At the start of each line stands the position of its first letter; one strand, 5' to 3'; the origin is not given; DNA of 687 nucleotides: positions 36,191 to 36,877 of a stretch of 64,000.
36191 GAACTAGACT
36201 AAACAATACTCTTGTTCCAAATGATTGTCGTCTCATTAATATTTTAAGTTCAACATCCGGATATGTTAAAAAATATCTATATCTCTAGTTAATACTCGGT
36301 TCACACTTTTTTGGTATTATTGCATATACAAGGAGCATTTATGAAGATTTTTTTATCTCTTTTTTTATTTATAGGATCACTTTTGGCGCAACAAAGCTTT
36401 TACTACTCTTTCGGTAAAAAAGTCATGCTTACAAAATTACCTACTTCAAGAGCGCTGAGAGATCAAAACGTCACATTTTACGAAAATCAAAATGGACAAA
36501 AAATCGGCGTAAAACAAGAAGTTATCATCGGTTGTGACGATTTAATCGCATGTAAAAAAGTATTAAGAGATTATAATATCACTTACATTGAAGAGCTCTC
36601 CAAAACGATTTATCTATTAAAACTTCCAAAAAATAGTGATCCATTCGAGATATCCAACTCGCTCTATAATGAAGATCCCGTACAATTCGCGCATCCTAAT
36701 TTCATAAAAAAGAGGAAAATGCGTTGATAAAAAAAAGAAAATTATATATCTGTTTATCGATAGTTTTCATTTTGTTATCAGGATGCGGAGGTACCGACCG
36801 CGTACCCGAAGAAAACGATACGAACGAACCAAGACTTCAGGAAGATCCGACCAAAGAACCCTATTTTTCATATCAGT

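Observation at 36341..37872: Split subtilase: the prodomain appears to be a separate secreted gene overlapping a prodomain-less lipoprotein protease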

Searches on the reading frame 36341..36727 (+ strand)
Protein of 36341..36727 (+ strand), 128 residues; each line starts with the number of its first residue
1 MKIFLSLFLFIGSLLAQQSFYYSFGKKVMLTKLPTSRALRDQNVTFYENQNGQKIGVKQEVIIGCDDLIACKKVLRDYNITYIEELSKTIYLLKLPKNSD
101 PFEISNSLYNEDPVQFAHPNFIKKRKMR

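Call 3: search_protein_families(library=pfam, proteins=[window:36341-36727:+], max_evalue=1)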
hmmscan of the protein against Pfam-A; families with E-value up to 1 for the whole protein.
window:36341-36727:+ (128 aa): 1 family
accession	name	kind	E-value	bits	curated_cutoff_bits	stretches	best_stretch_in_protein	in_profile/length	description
PF22148.1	Fervidolysin_NPro-like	-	0.0012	19.6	21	1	57-120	16-81/81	Fervidolysin N-terminal prodomain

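Call 4: search_protein_families(library=ncbifam, proteins=[window:36341-36727:+], max_evalue=1)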
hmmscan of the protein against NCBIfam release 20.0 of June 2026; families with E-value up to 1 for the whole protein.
window:36341-36727:+ (128 aa): 0 families

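Call 6: find_homologous_proteins(query=window:36341-36724:+, max_evalue=0.01)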
Query window:36341-36724:+ (128 aa): 14 proteins with E <= 0.01 among 23 candidates.
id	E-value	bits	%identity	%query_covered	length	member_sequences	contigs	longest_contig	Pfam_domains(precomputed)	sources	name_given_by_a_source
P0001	1.8e-78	278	100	100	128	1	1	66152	-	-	-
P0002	5.4e-55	202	71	100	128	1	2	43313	-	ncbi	-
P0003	2.8e-50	187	65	100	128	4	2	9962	-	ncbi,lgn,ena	-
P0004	1.1e-36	143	51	99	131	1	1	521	-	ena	-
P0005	2.0e-36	142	53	97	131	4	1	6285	-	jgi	jgi:hypothetical protein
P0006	6.4e-33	131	47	98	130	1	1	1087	-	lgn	-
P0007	5.3e-31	125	50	94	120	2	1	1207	-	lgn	-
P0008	7.1e-31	125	48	98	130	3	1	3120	-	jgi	-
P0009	7.3e-31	125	44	100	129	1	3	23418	-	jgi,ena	-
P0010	9.2e-31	124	52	88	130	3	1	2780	-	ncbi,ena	-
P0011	7.0e-29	118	48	98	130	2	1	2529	-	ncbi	-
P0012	2.1e-28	117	47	94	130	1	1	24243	-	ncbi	-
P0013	5.3e-27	112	50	85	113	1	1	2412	-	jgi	-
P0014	1.5e-24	104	43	100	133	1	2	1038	-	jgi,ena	jgi:hypothetical protein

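Call 7: find_encoding_contigs(protein=P0012, flank=4000, max_places=2)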
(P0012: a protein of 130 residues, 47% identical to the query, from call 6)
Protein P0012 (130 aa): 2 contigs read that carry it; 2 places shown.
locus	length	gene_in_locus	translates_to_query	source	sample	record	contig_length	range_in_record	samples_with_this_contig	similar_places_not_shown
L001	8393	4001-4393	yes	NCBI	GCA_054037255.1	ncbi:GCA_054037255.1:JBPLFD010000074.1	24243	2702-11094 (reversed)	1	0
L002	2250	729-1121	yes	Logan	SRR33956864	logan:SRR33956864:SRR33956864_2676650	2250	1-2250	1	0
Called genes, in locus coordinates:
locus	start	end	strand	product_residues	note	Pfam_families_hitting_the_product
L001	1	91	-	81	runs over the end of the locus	-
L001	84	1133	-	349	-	PF02272:DHHA1 (weak)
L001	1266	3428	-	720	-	PF00771:FHIPEP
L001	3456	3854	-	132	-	PF02082:Rrf2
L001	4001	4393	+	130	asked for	-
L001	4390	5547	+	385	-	PF00082:Peptidase_S8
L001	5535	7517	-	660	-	-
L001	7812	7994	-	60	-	-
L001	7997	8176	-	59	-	-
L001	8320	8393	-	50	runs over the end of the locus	-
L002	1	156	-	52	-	?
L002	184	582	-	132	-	PF02082:Rrf2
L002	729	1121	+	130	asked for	-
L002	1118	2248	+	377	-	?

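Call 8: find_encoding_contigs(protein=P0009, flank=4000, max_places=2)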
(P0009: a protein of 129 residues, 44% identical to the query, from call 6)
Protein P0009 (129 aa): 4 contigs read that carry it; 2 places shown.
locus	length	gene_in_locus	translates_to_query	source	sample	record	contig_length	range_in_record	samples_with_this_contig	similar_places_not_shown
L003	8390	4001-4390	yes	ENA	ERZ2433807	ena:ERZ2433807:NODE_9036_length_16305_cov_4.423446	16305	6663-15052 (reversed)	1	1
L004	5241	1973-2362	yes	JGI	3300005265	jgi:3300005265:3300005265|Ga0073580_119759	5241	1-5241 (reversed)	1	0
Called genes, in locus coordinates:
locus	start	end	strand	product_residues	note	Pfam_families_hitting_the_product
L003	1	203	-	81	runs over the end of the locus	-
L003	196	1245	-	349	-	PF02272:DHHA1 (faint)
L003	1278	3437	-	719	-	PF00771:FHIPEP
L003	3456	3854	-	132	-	PF02082:Rrf2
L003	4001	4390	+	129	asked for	-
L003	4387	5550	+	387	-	PF00082:Peptidase_S8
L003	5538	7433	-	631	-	-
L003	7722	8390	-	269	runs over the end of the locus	PF00691:OmpA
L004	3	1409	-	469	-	?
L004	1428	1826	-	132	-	PF02082:Rrf2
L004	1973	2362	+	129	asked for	-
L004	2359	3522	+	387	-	PF00082:Peptidase_S8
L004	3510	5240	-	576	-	?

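Call 9: find_encoding_contigs(protein=P0002, flank=4000, max_places=2)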
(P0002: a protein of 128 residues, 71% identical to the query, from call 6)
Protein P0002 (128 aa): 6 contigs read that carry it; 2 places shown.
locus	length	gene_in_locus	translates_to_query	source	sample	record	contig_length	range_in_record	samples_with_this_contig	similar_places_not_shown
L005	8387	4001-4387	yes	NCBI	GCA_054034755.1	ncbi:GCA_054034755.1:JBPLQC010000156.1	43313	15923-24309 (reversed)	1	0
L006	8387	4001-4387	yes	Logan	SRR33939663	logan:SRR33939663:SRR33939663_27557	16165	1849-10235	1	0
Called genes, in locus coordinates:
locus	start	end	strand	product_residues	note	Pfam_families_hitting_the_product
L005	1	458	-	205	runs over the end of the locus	PF00596:Aldolase_II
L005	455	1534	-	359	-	PF01008:IF-2B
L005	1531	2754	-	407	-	PF01636:APH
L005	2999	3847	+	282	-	PF12796:Ank_2, PF13637:Ank_4 (weak), PF13857:Ank_5, PF00023:Ank (weak)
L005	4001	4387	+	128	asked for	-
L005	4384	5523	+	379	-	PF00082:Peptidase_S8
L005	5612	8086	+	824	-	PF11845:Tll0287-like, PF00989:PAS, PF08447:PAS_3, PF08448:PAS_4 (weak), PF13426:PAS_9, PF00990:GGDEF, PF00563:EAL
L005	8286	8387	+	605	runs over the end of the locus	PF00028:Cadherin (weak), PF23592:Cadherin_CELSR2_9th (faint), PF00028:Cadherin, PF07603:Lcl_C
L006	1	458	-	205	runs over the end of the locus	PF00596:Aldolase_II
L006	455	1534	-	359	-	PF01008:IF-2B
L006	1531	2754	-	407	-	PF01636:APH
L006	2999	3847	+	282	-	PF12796:Ank_2, PF13637:Ank_4 (weak), PF13857:Ank_5, PF00023:Ank (weak)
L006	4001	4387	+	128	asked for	-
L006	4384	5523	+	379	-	PF00082:Peptidase_S8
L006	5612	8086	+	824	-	PF11845:Tll0287-like, PF00989:PAS, PF08447:PAS_3, PF08448:PAS_4 (weak), PF13426:PAS_9, PF00990:GGDEF, PF00563:EAL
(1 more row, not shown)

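Call 14: search_solved_structures(query=A1, max_evalue=10, show_alignments=3)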
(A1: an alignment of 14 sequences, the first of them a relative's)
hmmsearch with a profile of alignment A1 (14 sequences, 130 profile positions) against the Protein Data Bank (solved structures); distinct sequences matched with E-value up to 10: 7.
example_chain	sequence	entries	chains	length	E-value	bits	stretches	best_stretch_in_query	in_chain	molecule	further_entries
4uzz_B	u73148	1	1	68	0.18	14.7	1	28-71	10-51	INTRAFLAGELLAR TRANSPORTER-LIKE PROTEIN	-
7sh2_F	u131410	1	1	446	0.51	13.3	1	46-81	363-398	Mitosis Entry Checkpoint protein MEC3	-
7st9_H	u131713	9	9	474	0.56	13.2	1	46-81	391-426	DNA damage checkpoint control protein MEC3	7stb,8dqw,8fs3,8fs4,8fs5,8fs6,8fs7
7sgz_F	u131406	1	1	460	0.59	13.1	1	46-81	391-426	Mitosis Entry Checkpoint protein MEC3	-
9cu4_A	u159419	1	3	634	0.62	13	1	56-89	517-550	ORF8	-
8y48_A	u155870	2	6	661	0.68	12.9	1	56-89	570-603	Envelope glycoprotein B | Core gene UL27 family protein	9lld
8g2z_1I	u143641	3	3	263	0.75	12.8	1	30-69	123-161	CFAP143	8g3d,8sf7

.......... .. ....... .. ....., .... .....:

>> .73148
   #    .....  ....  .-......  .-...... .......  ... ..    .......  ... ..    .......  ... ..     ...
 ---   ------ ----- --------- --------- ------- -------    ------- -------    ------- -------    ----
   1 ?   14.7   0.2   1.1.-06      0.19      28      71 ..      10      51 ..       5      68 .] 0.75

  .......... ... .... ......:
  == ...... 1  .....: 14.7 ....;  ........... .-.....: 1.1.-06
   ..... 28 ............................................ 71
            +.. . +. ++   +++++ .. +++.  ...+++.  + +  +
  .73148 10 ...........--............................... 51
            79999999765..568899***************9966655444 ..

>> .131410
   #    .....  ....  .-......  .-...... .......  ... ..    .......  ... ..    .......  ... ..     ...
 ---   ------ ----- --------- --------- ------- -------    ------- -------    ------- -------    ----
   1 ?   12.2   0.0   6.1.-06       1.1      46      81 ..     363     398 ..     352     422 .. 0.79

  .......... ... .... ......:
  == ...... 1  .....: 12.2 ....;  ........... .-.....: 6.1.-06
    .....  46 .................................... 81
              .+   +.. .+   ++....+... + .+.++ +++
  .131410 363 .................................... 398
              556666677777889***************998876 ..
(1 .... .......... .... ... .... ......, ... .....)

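Call 15: search_protein_families(library=pfam, alignment_id=A1, max_evalue=1)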
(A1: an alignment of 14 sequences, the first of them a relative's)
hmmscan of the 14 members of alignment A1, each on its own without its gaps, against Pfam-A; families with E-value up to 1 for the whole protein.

A. member 1, P0001 (128 aa): 1 family
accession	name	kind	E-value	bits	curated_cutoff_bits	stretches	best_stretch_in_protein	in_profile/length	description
PF22148.1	Fervidolysin_NPro-like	-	0.0012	19.6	21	1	57-120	16-81/81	Fervidolysin N-terminal prodomain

B. families by the number of members that match (of 14 scanned): 4 families
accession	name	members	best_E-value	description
PF22148.1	Fervidolysin_NPro-like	5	0.0012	Fervidolysin N-terminal prodomain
PF21178.2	Itf52_C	1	0.057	Intraflagellar transport protein 52, C-terminal domain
PF09356.15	Phage_BR0599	1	0.077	Phage conserved hypothetical protein BR0599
PF18492.6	ORF_2_N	1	0.18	Open reading frame 2 N-terminal domain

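Call 22: predict_structure(alignment_id=A1)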
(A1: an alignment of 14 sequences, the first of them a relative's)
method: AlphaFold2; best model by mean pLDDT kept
length: 128 residues; sequences in the alignment: 14
mean_pLDDT: 81.2   pTM: 0.68
mean pLDDT of the five models: 81.2, 81.1, 80.7, 77.5, 71.8
residues with pLDDT >= 90: 57; 70-90: 40; 50-70: 27; < 50: 4
segments of 3 or more residues with pLDDT < 50: 126-128
pLDDT, mean of each block of 10 residues (from residue 1): 56 63 82 67 80 88 92 93 93 92 93 92 61
secondary structure, 60 per line:
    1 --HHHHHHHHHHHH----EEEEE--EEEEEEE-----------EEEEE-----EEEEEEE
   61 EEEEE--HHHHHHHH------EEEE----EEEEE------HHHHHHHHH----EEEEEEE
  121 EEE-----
elements in order: H3-14 E19-23 E26-32 E44-48 E54-65 H68-75 E82-85 E90-94 H101-109 E114-123

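Call 24: fold_search(model_id=the predicted structure, library=pdb)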
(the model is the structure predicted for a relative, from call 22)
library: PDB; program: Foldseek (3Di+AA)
matches with E <= 10: 787; with E <= 0.001: 0
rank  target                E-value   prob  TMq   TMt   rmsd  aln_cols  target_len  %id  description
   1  3wqb_B                8.8e-03  1.00  0.57  0.70   3.8       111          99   14  Crystal structure of aeromonas sobria serine protease (ASP) and the chaperone (ORF2) complex (released 2015-03-25)
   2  9fid_F                1.9e-02  1.00  0.44  0.72   3.1        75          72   19  X-ray structure of furin (PCSK3) in complex with the PC1/3 (PCSK1) prodomain mutant R78K,R80A (released 2025-09-10)
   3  9fid_D                2.0e-02  1.00  0.45  0.76   2.4        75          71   19  X-ray structure of furin (PCSK3) in complex with the PC1/3 (PCSK1) prodomain mutant R78K,R80A (released 2025-09-10)
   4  9fic                  7.1e-02  1.00  0.40  0.60   3.8        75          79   19  High-resolution X-ray structure of human PC1/3 (PCSK1) prodomain R77A,R80A,R81A triple-mutant (released 2025-09-10)
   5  4wsq_A                7.9e-02  0.33  0.23  0.11  15.0       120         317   16  Crystal Structure of Adaptor Protein 2 Associated Kinase (AAK1) in complex with small molecule inhibitor (released 2014-11-05)
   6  7rj8_A                8.4e-02  0.28  0.20  0.10  14.8       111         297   18  CRYSTAL STRUCTURE OF AP2 ASSOCIATED KINASE 1 ISOFORM 1 COMPLEXED WITH LIGAND (2R)-2-AMINO-N-[3-(DIFLUOROM ETHOXY)-4-(1 (released 2022-02-23)
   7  1gmv_A                9.4e-02  0.57  0.29  0.27  11.7       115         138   15  Structure of UreE (released 2001-11-28)
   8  2vwk                  9.4e-02  0.57  0.28  0.06  13.1       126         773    8  Uracil Recognition in Archaeal DNA Polymerases Captured by X-ray Crystallography. V93Q polymerase variant (released 2008-07-22)
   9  3tja_B                9.9e-02  0.85  0.34  0.30   8.1       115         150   10  Crystal structure of Helicobacter pylori UreE in the apo form (released 2011-11-02)
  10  8gmd_B                9.9e-02  0.23  0.19  0.10  14.8       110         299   17  CRYSTAL STRUCTURE OF AP2 ASSOCIATED KINASE 1 COMPLEXED WITH (5P)-3-({(8R)-5-[(4-aminopiperidin-1-yl)methyl]pyrrolo[2,1 (released 2023-07-12)
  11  1gmu_A                1.0e-01  0.41  0.28  0.27  12.6       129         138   16  Structure of UreE (released 2001-11-28)
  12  9zlo_A                1.1e-01  0.77  0.34  0.30  11.2       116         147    9  Crystal structure of Proteus mirabilis UreE (released 2026-03-25)
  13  7rj6_A                1.1e-01  0.18  0.17  0.09  14.7       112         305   16  CRYSTAL STRUCTURE OF AP2 ASSOCIATED KINASE 1 ISOFORM 1 COMPLEXED WITH LIGAND (2R)-2-AMINO-N-[3-(DIFLUOROM ETHOXY)-4-(1 (released 2022-02-23)
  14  1gmu_C                1.2e-01  0.77  0.32  0.29  10.7        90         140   12  Structure of UreE (released 2001-11-28)
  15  3tj8_B                1.3e-01  0.72  0.31  0.27   8.7       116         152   11  Crystal structure of Helicobacter pylori UreE bound to Ni2+ (released 2011-11-02)
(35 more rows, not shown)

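Call 32: find_related_loci(query=A2, collection=genome_contigs, flank=2500)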
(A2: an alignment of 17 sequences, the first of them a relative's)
Query A2 (128 aa) in genome_contigs; peptide patterns used: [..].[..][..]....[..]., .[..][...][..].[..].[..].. (x = any residue, [..] = any of these).
102 stretches matched a pattern; 41 encode a relative of the query (tblastn E <= 1e-3); 40 distinct loci.
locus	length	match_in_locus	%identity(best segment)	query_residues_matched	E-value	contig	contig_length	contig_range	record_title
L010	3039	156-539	65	1-128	1e-56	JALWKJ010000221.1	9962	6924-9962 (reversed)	MAG: Campylobacterales bacterium isolate M17_metabat1_scaf2bin.163 M17_NODE_7565_length_9962_cov_2.537773, whole genome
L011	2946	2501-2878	48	3-128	5e-40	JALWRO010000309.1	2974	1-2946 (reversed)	MAG: Campylobacterales bacterium isolate M2_metabat1_scaf2bin.234 M2_NODE_74123_length_2974_cov_2.127151, whole genome s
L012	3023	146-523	49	3-128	1e-39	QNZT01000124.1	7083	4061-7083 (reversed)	MAG: Sulfurospirillum sp. isolate MAG 6 Ga0226836_10005636, whole genome shotgun sequence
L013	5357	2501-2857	52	5-123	4e-39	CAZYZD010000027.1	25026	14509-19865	MAG TPA_asm: uncultured Sulfurospirillum sp. isolate SRP128015_co1_222 genome assembly, contig: NODE_2462_length_25026_c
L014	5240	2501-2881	48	1-128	5e-38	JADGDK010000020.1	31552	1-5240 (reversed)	MAG: Campylobacterales bacterium isolate BB8 NODE_20_length_31552_cov_5.323336, whole genome shotgun sequence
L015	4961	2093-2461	49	7-128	1e-36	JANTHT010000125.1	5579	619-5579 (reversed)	MAG: Sulfurospirillum sp. isolate bin3007 c_000000002816, whole genome shotgun sequence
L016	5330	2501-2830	53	19-128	9e-36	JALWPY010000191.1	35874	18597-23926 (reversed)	MAG: Campylobacterales bacterium isolate M2_maxbin2_scaf2bin.444_VB M2_NODE_853_length_35874_cov_2.571153, whole genome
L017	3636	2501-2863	47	1-122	3e-34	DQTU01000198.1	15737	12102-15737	MAG TPA_asm: Campylobacterales bacterium isolate SZUA-1433 k95_222849, whole genome shotgun sequence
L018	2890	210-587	45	1-128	4e-34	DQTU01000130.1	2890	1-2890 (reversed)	MAG TPA_asm: Campylobacterales bacterium isolate SZUA-1433 k95_96963, whole genome shotgun sequence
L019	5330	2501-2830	45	13-122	1e-33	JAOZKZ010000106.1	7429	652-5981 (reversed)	MAG: Campylobacterales bacterium isolate GMC10.concoct.254_sub NODE_11352_length_7429_cov_12.129645, whole genome shotgu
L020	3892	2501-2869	46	1-124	3e-32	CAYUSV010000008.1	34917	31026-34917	MAG TPA_asm: uncultured Campylobacterales bacterium isolate SRP128015_co1_26 genome assembly, contig: NODE_1245_length_3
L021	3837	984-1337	42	5-124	2e-30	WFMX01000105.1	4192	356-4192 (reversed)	MAG: Epsilonproteobacteria bacterium isolate S010_26 k151_193989, whole genome shotgun sequence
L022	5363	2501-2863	45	5-128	1e-29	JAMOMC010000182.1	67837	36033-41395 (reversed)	MAG: Campylobacterales bacterium isolate 4281-140_maxbin2_scaf2bin.081 4281-140_scaffold_72_c1, whole genome shotgun seq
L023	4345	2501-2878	40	1-128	1e-27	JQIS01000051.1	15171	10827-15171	MAG: Sulfurovum sp. FS08-3 contig_172, whole genome shotgun sequence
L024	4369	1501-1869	35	3-128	3e-26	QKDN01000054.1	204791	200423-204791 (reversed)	MAG: Epsilonproteobacteria bacterium isolate SZUA-451 scaffold_47, whole genome shotgun sequence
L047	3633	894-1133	29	45-122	5e-8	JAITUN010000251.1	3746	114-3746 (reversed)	MAG: Bacteroidales bacterium isolate Spi319_bin22 k119_1366865, whole genome shotgun sequence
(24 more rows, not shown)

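Call 35: search_protein_representatives(alignment_id=A1)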
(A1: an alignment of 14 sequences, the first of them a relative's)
Query: 14 sequences, 130 profile positions. Proteins with E-value up to 0.001 (for the whole library): 503; up to 1e-10: 307; up to 1e-30: 25. The best 150 are listed.
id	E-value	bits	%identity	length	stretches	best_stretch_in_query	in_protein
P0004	4.0e-57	207.7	-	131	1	1-130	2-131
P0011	2.2e-55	202.1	-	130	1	1-130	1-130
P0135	1.5e-40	154.1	-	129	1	5-130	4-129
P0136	1.8e-39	150.6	-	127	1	5-130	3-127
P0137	7.6e-38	145.4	-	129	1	3-130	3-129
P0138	1.2e-37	144.8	-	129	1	3-130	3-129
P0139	2.9e-37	143.5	-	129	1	2-130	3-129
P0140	2.9e-36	140.3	-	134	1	6-130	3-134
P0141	8.9e-35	135.4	-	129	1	4-130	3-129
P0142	1.1e-34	135.2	-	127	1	8-130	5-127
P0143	1.5e-34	134.7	-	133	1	4-130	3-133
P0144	3.2e-34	133.7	-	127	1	5-130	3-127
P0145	4.8e-34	133.1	-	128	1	8-130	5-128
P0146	4.8e-34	133.1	-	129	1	6-130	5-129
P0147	2.2e-33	130.9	-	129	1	5-130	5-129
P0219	3.4e-21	91.5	-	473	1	2-130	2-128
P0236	3.4e-20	88.3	-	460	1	1-130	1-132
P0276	2.9e-18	82.1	-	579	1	4-130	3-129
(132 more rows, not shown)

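Call 38: find_encoding_contigs(protein=P0219, flank=3000, max_places=2)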
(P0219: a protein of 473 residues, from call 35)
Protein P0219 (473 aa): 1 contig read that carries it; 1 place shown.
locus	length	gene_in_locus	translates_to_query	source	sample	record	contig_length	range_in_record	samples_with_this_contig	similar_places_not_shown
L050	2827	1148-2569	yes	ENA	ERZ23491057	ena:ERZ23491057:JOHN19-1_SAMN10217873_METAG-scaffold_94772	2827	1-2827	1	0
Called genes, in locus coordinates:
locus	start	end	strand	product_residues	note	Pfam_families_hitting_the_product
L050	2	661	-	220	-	?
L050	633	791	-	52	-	PF20487:DUF6726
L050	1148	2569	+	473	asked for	PF00082:Peptidase_S8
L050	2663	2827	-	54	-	?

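Call 39: find_encoding_contigs(protein=P0276, flank=3000, max_places=2)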
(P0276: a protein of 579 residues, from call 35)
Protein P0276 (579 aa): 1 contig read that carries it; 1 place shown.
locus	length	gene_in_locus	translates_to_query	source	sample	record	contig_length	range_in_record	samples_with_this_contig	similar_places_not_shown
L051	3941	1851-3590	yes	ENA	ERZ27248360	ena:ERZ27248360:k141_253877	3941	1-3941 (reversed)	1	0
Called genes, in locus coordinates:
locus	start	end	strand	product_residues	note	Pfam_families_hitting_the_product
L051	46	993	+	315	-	PF20030:bpMoxR, PF00004:AAA (weak), PF07726:AAA_3, PF07728:AAA_5, PF17863:AAA_lid_2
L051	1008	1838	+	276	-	PF01882:DUF58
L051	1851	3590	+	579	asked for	PF00082:Peptidase_S8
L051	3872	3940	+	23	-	?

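Call 50: search_protein_families(library=pfam, proteins=[P0219, P0236, P0276, L047:585-2585:+], max_evalue=0.1)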
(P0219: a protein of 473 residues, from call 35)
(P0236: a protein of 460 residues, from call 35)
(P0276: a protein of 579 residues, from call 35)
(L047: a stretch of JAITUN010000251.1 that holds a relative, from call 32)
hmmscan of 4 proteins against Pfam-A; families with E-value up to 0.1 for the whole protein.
P0219 (473 aa): 1 family
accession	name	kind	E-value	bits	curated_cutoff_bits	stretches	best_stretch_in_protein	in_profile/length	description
PF00082.27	Peptidase_S8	-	7e-48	163.8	21.8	1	162-413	1-276/288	Subtilase family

P0236 (460 aa): 1 family
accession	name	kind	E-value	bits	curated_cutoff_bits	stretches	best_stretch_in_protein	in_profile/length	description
PF00082.27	Peptidase_S8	-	4.4e-54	184.2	21.8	1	161-429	1-288/288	Subtilase family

P0276 (579 aa): 3 families
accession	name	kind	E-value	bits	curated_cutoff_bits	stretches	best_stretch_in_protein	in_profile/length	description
PF00082.27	Peptidase_S8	-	9.2e-47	160.2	21.8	1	167-436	1-287/288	Subtilase family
PF10566.15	Glyco_hydro_97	-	0.069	13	32.5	0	130-176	48-95/275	Glycoside hydrolase 97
PF22148.1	Fervidolysin_NPro-like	-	0.093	13.6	21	0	58-120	16-80/81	Fervidolysin N-terminal prodomain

L047:585-2585:+ (666 aa): 2 families
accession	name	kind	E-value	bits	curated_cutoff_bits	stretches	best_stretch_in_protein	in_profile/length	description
PF00082.27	Peptidase_S8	-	8.3e-38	130.8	21.8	1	235-538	2-277/288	Subtilase family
PF22148.1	Fervidolysin_NPro-like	-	1.4e-05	25.8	21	1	116-181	16-81/81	Fervidolysin N-terminal prodomain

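Call 67: list_cluster_members(proteins=[P0002, P0003, P0010, P0012, P0016, P0105])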
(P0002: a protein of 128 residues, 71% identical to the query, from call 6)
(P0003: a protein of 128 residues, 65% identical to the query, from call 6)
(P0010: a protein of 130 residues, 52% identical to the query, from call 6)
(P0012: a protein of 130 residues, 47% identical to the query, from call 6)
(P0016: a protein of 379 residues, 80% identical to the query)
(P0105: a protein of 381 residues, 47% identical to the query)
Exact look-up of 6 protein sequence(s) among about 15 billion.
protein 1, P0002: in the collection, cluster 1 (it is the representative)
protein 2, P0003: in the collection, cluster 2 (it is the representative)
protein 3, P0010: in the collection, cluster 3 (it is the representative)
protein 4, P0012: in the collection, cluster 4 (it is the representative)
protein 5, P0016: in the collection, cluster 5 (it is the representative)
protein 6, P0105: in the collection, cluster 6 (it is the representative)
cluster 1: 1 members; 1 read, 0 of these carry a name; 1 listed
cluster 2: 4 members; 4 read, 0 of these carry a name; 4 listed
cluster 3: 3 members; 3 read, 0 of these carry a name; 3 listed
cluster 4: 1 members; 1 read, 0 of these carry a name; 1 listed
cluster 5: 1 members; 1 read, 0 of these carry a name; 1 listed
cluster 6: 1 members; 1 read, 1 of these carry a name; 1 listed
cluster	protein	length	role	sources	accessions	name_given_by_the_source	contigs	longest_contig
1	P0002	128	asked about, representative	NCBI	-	-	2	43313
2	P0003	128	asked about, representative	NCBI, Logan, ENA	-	-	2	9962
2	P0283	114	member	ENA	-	-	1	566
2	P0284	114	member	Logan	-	-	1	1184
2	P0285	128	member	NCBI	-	-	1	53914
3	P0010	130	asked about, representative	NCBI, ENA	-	-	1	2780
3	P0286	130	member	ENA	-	-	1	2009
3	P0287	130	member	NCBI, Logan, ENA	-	-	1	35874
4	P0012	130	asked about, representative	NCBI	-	-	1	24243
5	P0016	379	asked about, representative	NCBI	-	-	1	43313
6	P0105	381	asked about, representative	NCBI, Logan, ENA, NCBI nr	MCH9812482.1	MAG: S8 family serine peptidase [Epsilonproteobacteria bacterium] | S8 family serine peptidase [Campylobacterota bacterium]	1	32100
